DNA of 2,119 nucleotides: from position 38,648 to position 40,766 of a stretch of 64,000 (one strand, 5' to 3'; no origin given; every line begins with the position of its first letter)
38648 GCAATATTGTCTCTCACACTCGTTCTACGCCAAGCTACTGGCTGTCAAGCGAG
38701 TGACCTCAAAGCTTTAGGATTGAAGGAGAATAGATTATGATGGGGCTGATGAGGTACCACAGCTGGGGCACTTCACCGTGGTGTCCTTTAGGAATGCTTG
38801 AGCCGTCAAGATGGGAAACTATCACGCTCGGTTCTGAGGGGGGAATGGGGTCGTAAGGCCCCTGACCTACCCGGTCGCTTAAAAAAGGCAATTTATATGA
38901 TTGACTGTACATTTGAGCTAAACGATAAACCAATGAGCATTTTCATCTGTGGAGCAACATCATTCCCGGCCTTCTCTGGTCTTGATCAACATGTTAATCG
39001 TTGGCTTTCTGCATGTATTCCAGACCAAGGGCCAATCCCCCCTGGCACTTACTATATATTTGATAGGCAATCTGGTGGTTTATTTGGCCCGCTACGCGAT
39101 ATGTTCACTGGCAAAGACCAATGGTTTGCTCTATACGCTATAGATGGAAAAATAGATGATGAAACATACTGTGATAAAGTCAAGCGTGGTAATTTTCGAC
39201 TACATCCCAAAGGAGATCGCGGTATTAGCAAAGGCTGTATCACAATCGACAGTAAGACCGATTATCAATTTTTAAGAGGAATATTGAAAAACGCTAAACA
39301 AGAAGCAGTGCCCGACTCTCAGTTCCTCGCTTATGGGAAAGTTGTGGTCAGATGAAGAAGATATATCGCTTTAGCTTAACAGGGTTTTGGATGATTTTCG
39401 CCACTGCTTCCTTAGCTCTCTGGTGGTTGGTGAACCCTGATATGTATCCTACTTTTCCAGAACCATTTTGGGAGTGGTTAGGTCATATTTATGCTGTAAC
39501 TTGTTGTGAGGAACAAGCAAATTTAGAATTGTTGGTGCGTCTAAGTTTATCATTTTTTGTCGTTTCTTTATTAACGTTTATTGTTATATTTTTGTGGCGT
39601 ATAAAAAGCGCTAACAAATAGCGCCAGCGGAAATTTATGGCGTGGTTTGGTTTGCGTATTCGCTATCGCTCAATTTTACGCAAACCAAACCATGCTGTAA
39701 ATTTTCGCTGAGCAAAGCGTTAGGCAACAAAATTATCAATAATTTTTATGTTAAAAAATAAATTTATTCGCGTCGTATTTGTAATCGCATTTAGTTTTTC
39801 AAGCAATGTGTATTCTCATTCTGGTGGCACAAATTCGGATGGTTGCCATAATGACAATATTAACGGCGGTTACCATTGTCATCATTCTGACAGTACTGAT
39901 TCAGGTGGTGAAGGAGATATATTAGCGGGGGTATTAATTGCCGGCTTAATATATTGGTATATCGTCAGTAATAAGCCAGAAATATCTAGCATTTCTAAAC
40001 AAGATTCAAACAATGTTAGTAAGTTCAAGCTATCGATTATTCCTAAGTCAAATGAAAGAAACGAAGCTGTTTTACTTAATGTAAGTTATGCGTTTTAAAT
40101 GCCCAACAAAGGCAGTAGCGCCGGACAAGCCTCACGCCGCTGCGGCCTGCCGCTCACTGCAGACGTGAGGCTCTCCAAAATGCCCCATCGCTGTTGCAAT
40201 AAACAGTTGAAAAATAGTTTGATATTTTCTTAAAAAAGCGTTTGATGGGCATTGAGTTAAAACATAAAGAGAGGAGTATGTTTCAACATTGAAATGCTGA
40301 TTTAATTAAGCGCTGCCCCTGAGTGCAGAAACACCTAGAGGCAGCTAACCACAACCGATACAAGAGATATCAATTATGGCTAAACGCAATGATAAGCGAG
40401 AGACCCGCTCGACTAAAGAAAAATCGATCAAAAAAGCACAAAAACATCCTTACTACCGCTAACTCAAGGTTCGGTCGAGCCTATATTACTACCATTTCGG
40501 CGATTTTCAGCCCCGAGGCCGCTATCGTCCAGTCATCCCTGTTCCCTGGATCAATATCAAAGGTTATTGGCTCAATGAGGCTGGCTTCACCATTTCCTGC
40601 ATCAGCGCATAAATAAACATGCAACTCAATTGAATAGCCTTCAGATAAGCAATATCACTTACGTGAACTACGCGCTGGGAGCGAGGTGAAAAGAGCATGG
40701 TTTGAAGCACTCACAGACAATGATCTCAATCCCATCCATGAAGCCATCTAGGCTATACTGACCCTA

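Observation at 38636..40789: AT-rich accessory islet that begins exactly where nnrS is truncated and abuts the conserved mtaD-ubiG block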

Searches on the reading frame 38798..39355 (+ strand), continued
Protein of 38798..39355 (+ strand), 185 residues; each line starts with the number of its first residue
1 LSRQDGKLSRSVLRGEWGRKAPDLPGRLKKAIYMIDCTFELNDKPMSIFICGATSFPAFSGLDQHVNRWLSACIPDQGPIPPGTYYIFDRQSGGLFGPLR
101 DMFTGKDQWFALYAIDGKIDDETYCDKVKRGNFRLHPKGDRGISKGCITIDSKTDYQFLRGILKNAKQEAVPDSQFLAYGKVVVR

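Call 83: find_encoding_contigs(protein=P0002, flank=5000, max_places=2)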
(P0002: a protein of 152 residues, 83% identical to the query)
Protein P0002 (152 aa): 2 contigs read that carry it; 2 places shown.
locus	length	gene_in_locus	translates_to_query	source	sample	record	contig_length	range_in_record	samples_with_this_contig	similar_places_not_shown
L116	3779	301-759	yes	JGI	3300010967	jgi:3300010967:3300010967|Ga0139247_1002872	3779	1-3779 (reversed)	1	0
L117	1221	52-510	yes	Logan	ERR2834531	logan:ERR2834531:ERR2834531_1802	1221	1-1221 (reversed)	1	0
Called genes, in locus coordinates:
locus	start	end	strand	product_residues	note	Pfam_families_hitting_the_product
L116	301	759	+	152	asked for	PF10908:Tlde1_dom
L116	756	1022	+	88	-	-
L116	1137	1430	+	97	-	PF03992:ABM (weak)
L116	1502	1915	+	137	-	-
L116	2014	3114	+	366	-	-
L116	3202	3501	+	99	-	-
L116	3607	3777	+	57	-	?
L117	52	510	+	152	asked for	PF10908:Tlde1_dom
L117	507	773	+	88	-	-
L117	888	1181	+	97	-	PF03992:ABM (weak)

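Call 84: find_encoding_contigs(protein=P0006, flank=7000, max_places=3)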
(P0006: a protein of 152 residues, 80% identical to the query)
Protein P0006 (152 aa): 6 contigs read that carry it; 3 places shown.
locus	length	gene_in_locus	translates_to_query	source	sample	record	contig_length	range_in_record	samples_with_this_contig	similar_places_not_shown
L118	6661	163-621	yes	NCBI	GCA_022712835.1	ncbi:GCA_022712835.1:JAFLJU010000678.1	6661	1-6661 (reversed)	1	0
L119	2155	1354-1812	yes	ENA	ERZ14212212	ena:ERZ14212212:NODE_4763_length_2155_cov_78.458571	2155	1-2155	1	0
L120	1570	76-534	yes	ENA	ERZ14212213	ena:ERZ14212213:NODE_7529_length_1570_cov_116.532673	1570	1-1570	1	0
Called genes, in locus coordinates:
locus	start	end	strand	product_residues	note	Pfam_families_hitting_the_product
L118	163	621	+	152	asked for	PF10908:Tlde1_dom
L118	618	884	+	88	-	-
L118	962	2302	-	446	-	PF00078:RVT_1, PF08388:GIIM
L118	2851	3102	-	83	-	-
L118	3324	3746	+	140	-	PF01022:HTH_5, PF13412:HTH_24 (faint), PF08279:HTH_11 (weak)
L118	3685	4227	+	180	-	PF03773:ArsP_1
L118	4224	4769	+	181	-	PF03773:ArsP_1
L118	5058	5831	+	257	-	PF24885:TPR_NPHP3 (faint), PF07719:TPR_2 (faint), PF13428:TPR_14 (faint), PF10516:SHNi-TPR (faint), PF13176:TPR_7 (faint), PF13181:TPR_8 (faint), PF13424:TPR_12, PF00515:TPR_1 (weak), +1 more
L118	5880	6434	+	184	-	-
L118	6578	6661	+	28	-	?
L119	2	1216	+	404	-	?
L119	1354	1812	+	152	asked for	PF10908:Tlde1_dom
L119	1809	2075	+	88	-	-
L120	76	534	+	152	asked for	PF10908:Tlde1_dom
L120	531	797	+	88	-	-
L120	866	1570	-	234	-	?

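Call 86: search_protein_families(library=pfam, proteins=[L119:2-1216:+, L118:962-2302:-, L120:866-1570:-], max_evalue=0.01)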
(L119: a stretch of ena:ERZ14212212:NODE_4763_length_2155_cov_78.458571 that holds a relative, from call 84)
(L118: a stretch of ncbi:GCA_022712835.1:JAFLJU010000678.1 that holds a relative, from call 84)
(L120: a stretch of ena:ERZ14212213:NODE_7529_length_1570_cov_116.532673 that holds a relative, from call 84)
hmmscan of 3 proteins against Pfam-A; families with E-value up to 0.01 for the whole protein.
L119:2-1216:+ (404 aa): 2 families
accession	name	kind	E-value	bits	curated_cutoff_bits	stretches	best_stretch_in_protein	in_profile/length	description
PF13751.12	DDE_Tnp_1_6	-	6.8e-28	97.9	25.1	1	259-392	2-124/125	Transposase DDE domain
PF01609.27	DDE_Tnp_1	-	8.8e-11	42.4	23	1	125-389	29-200/200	Transposase DDE domain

L118:962-2302:- (446 aa): 2 families
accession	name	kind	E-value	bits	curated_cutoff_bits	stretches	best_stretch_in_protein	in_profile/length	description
PF00078.32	RVT_1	-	2.5e-38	132.3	29.6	1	92-298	1-204/205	Reverse transcriptase (RNA-dependent DNA polymerase)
PF08388.16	GIIM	-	1.1e-16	60.9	23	1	313-387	3-77/80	Group II intron, maturase-specific domain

L120:866-1570:- (234 aa): 2 families
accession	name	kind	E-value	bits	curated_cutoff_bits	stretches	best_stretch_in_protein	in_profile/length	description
PF08388.16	GIIM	-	2.8e-17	62.9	23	1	103-175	2-74/80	Group II intron, maturase-specific domain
PF00078.32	RVT_1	-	3.2e-10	40.5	29.6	1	19-90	133-205/205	Reverse transcriptase (RNA-dependent DNA polymerase)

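Call 106: search_dna_similar(query=window:38897-39355:+, collection=plasmids, mode=protein, max_rows=10)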
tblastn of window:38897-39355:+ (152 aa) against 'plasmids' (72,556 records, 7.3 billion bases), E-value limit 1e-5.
Records with a match: 157; places in all: 180; records where one place covers at least 80% of the query: 149.
Best place of each record, by identity: <60% 157.
By first word of the organism name: Klebsiella 53; Pantoea 35; Pseudomonas 25; Ralstonia 12; Rahnella 10; Enterobacter 6; Paraburkholderia 4; Caballeronia 3; Erwinia 2; Mycetohabitans 1; and 6 more.
By predicted mobility (MOB-suite, as given by PLSDB): non-mobilizable 89; conjugative 37; mobilizable 31.
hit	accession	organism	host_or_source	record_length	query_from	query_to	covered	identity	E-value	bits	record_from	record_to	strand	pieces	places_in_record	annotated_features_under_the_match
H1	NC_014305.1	Erwinia billingiae Eb661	-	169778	2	151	99%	47.1%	6e-37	140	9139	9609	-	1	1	DUF2778 domain-containing protein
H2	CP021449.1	Ralstonia solanacearum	sesame seedling,cell culture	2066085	2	152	99%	45.6%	5e-34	132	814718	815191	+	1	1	nirD: nitrite reductase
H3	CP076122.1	Ralstonia solanacearum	Solanum muricatum,cell culture,stem,stem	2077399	2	152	99%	45.6%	5e-34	132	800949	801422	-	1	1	DUF2778 domain-containing protein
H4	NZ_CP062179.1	Mycetohabitans endofungorum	Rhizopus microsporus,bacterial ...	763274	2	152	99%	45.6%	2e-31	125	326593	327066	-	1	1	DUF2778 domain-containing protein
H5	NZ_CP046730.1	Ralstonia syzygii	tobacco,cell culture,leaf veins ...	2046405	4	152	98%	45.8%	4e-35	135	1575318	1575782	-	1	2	none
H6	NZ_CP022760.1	Ralstonia solanacearum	Solanum tuberosum,single cell,Potato ...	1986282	2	152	99%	44.7%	1e-31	125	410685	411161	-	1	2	none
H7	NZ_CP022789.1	Ralstonia solanacearum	Solanum tuberosum,single cell,Potato ...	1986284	2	152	99%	44.7%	1e-31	125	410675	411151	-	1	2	none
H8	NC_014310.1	Ralstonia solanacearum PSI07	-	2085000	2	152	99%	44.7%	1e-31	125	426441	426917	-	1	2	none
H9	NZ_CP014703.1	Ralstonia solanacearum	Solanum tuberosum,cell culture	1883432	4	152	98%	45.2%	9e-35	134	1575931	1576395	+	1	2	none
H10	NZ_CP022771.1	Ralstonia solanacearum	Solanum tuberosum,single cell,Potato ...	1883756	4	152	98%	45.2%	9e-35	134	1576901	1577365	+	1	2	none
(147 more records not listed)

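Call 107: get_annotated_region(hit=H1, flank=4000)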
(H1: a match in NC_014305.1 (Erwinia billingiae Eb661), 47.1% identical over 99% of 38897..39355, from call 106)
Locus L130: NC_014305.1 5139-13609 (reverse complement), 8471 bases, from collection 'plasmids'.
description: Erwinia billingiae Eb661 plasmid pEB170, complete sequence
organism: Erwinia billingiae Eb661 (NCBI taxid 634500)
taxonomy: Bacteria; Pseudomonadota; Gammaproteobacteria; Enterobacterales; Erwiniaceae; Erwinia; Erwinia billingiae; Erwinia billingiae Eb661
host: -; source: -; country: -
typing (MOB-suite, as given by PLSDB): conjugative; replicon rep_cluster_828; relaxase MOBF; mating-pair formation MPF_F
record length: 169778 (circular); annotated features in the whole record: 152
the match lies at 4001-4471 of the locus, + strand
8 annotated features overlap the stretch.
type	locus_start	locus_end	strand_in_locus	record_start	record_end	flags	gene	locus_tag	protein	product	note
CDS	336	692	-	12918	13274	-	-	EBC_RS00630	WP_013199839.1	CBS domain-containing protein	-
CDS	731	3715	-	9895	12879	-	-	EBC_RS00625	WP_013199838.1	Tn3 family transposase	-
CDS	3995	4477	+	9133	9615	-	-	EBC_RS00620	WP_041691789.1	DUF2778 domain-containing protein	-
CDS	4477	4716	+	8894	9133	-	-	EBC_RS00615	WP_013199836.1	hypothetical protein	-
CDS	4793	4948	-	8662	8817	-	-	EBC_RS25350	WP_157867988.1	hypothetical protein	-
CDS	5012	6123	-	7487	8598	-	-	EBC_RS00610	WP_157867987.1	IS3 family transposase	-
CDS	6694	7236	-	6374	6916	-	-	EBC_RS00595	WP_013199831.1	GNAT family N-acetyltransferase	-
CDS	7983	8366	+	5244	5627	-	-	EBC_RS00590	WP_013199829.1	acyl-CoA thioesterase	-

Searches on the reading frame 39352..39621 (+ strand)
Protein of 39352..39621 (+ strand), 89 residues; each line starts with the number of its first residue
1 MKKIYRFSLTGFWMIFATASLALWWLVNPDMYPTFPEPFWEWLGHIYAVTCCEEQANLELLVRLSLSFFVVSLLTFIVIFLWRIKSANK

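Call 5: search_protein_families(library=pfam, proteins=[window:39352-39621:+], max_evalue=1)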
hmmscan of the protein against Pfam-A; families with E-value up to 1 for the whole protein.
window:39352-39621:+ (89 aa): 0 families

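Call 20: search_protein_families(library=ncbifam, proteins=[window:39352-39621:+], max_evalue=1)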
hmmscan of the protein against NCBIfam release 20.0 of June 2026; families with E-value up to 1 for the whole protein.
window:39352-39621:+ (89 aa): 0 families

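Call 57: search_protein_families(library=pfam, proteins=[window:39352-39618:+], max_evalue=10)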
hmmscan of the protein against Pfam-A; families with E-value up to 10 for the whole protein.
seq(89 aa): 0 families

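Call 73: search_protein_families(library=padloc, proteins=[window:39352-39621:+], max_evalue=0.1)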
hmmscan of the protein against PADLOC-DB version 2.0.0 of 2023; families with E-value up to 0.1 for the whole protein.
window:39352-39621:+ (89 aa): 0 families

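Call 112: search_protein_representatives(protein=window:39352-39621:+)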
Query: 89 residues. Proteins with E-value up to 0.001 (for the whole library): 104; up to 1e-10: 18; up to 1e-30: 2. The best 104 are listed.
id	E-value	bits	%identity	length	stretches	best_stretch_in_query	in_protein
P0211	2.0e-39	149.9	76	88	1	1-85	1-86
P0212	5.2e-38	145.3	76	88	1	1-83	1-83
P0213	2.8e-21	91.7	56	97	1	1-86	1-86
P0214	7.3e-16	74.4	43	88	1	10-86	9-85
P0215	7.9e-14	67.9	43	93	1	1-83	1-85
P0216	1.6e-13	66.9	40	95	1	1-77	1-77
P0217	6.9e-13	64.8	48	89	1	1-83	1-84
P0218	7.9e-12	61.5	41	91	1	3-84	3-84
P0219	8.1e-12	61.4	43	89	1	1-83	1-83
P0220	9.9e-12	61.2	39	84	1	8-83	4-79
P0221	1.6e-11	60.5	39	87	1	1-83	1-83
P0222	1.8e-11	60.3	44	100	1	7-83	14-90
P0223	3.6e-11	59.3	35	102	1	2-86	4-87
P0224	4.4e-11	59.1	35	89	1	1-83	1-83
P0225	5.7e-11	58.7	38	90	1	11-83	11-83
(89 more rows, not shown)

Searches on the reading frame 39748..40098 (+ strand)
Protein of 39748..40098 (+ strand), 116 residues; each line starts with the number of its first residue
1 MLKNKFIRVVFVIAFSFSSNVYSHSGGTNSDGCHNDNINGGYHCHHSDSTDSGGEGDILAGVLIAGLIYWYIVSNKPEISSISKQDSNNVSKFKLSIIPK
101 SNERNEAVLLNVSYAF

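Call 5: search_protein_families(library=pfam, proteins=[window:39748-40098:+], max_evalue=1)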
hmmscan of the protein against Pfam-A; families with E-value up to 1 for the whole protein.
window:39748-40098:+ (116 aa): 0 families

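Call 20: search_protein_families(library=ncbifam, proteins=[window:39748-40098:+], max_evalue=1)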
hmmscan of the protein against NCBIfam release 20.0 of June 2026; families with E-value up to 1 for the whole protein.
window:39748-40098:+ (116 aa): 1 family
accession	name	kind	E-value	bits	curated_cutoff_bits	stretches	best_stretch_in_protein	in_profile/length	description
NF033223.2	YHYH_alt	domain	1.4e-08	34.9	30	1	21-45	1-25/25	YHYH domain-containing protein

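Call 61: find_homologous_proteins(query=window:39748-40098:+)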
Query window:39748-40098:+ (116 aa): 16 proteins with E <= 0.001 among 18 candidates.
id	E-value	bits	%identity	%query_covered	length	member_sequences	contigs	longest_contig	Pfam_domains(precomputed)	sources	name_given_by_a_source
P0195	3.4e-70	251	100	100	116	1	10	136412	-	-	-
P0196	1.0e-48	182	68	99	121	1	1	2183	-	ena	-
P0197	1.8e-25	107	47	99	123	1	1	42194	-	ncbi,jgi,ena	-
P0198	5.7e-25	105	46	99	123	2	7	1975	-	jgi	jgi:hypothetical protein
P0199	7.6e-25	105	47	99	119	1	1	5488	-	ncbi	ncbi:MAG: YHYH domain-containing protein [Methylococcales bacterium]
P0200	1.6e-24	104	42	99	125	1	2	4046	-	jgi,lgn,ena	-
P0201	3.7e-23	100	44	99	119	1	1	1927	-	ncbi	-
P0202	4.2e-21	93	40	99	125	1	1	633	-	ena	-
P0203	1.2e-13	69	34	91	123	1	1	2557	-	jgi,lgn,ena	-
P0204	5.0e-13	67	57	38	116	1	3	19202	-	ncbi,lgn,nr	ncbi:MAG: YHYH domain-containing protein [Nitrospirae bacterium]|nr:YHYH domain-containing protein [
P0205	9.5e-13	66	61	35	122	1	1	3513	-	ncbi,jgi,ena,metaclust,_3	metaclust:\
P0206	2.4e-12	65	51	51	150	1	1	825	-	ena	-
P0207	6.6e-10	57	47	51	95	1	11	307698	-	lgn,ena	-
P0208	1.6e-9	56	61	35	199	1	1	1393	-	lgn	-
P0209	3.7e-9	54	77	26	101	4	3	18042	-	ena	-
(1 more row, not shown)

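Call 62: find_encoding_contigs(protein=P0196, flank=3000, max_places=2)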
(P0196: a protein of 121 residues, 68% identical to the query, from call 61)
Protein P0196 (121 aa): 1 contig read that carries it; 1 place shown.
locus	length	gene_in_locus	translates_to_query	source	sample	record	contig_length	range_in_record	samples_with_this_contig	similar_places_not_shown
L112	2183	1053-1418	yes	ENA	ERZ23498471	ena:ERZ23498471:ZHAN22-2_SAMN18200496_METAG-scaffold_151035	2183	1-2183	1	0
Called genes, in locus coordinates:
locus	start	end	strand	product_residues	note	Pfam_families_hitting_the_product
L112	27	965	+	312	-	-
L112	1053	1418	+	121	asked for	-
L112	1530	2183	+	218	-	?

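Call 63: find_encoding_contigs(protein=P0197, flank=6000, max_places=2)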
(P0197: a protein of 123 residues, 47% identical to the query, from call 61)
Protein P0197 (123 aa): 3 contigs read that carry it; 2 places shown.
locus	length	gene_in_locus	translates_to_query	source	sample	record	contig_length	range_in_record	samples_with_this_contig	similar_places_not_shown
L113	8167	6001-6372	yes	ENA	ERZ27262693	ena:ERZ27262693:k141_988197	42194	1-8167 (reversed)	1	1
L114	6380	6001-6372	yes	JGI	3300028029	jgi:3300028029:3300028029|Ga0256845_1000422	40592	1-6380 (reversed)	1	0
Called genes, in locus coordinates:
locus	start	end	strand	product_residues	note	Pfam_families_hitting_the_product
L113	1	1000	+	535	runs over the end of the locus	PF01039:Carboxyl_trans, PF03255:ACCA (weak)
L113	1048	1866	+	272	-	PF00378:ECH_1, PF16113:ECH_2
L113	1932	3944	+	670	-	PF00289:Biotin_carb_N, PF02222:ATP-grasp, PF02786:CPSase_L_D2, PF07478:Dala_Dala_lig_C, PF02785:Biotin_carb_C, PF21139:BT_MCC_alpha, PF00364:Biotin_lipoyl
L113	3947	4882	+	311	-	PF00682:HMGL-like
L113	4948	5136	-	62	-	PF13495:Phage_int_SAM_4 (weak)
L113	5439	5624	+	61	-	-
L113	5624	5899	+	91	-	PF13248:Zn_ribbon_3 (weak)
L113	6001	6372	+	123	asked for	-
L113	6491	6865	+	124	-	-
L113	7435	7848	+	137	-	PF12158:DUF3592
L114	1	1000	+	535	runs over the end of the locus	PF01039:Carboxyl_trans, PF03255:ACCA (weak)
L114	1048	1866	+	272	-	PF00378:ECH_1, PF16113:ECH_2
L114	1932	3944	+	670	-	PF00289:Biotin_carb_N, PF02222:ATP-grasp, PF02786:CPSase_L_D2, PF07478:Dala_Dala_lig_C, PF02785:Biotin_carb_C, PF21139:BT_MCC_alpha, PF00364:Biotin_lipoyl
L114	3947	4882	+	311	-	PF00682:HMGL-like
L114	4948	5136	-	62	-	PF13495:Phage_int_SAM_4 (weak)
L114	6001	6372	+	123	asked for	-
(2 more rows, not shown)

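Call 73: search_protein_families(library=padloc, proteins=[window:39748-40098:+], max_evalue=0.1)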
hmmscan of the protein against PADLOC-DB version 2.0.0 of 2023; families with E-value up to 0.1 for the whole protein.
window:39748-40098:+ (116 aa): 0 families

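Call 100: find_encoding_contigs(protein=window:39748-40098:+, flank=4000, max_places=10)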
Protein window:39748-40098:+ (116 aa): 16 contigs read that carry it; 9 places shown.
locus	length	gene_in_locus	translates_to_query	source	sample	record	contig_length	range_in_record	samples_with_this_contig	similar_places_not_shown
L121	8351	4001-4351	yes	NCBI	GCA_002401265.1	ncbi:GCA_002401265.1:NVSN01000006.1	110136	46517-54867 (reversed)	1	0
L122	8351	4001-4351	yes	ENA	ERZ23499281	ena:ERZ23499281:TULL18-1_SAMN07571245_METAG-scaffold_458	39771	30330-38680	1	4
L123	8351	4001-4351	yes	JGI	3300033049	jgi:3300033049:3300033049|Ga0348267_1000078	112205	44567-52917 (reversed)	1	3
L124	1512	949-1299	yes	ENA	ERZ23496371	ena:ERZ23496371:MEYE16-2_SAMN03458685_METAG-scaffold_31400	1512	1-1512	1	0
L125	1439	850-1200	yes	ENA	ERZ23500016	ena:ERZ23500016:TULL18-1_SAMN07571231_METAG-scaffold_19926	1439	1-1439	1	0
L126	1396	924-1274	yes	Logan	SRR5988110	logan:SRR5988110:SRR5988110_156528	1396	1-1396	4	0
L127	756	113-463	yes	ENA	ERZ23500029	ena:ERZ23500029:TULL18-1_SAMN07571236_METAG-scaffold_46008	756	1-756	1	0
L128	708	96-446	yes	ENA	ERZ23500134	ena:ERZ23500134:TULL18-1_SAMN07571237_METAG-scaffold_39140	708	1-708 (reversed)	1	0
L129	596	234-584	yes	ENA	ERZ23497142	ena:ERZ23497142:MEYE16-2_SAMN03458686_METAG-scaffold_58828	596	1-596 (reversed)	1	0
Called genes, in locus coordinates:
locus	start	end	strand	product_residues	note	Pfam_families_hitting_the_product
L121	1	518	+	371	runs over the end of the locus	PF00072:Response_reg, PF07730:HisKA_3, PF02518:HATPase_c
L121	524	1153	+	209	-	PF00072:Response_reg, PF00196:GerE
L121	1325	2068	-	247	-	PF00175:NAD_binding_1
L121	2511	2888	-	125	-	PF05940:NnrS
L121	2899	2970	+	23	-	PF13655:RVT_N (weak)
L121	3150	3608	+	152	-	PF10908:Tlde1_dom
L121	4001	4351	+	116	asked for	-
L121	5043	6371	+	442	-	PF01979:Amidohydro_1, PF07969:Amidohydro_3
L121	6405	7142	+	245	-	PF01209:Ubie_methyltran, PF02353:CMAS, PF05175:MTS, PF06325:PrmA, PF13489:Methyltransf_23, PF13847:Methyltransf_31, PF08241:Methyltransf_11, PF08242:Methyltransf_12, +1 more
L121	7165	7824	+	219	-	PF00702:Hydrolase, PF12710:HAD, PF13419:HAD_2, PF13242:Hydrolase_like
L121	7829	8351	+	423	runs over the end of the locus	PF02646:RmuC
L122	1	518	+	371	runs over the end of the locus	PF00072:Response_reg, PF07730:HisKA_3, PF02518:HATPase_c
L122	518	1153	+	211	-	PF00072:Response_reg, PF00196:GerE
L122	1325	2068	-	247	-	PF00175:NAD_binding_1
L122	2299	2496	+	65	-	-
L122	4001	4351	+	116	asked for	-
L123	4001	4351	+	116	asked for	-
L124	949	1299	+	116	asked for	-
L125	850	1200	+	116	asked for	-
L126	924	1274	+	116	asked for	-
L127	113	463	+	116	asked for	-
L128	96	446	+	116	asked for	-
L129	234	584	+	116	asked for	-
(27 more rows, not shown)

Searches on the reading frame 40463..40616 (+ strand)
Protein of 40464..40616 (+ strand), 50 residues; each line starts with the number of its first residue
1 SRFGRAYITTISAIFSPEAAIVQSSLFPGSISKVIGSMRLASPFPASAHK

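Call 20: search_protein_families(library=ncbifam, proteins=[window:40464-40616:+], max_evalue=1)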
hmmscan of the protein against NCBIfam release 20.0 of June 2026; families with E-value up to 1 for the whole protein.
window:40464-40616:+ (50 aa): 0 families

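Call 57: search_protein_families(library=pfam, proteins=[window:40463-40609:+], max_evalue=10)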
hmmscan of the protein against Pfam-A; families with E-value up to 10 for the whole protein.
seq(49 aa): 1 family
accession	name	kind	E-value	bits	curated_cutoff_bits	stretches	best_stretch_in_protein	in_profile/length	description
PF08845.15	SymE_toxin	-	5e-07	30.2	29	1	18-44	12-37/54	Toxin SymE, type I toxin-antitoxin system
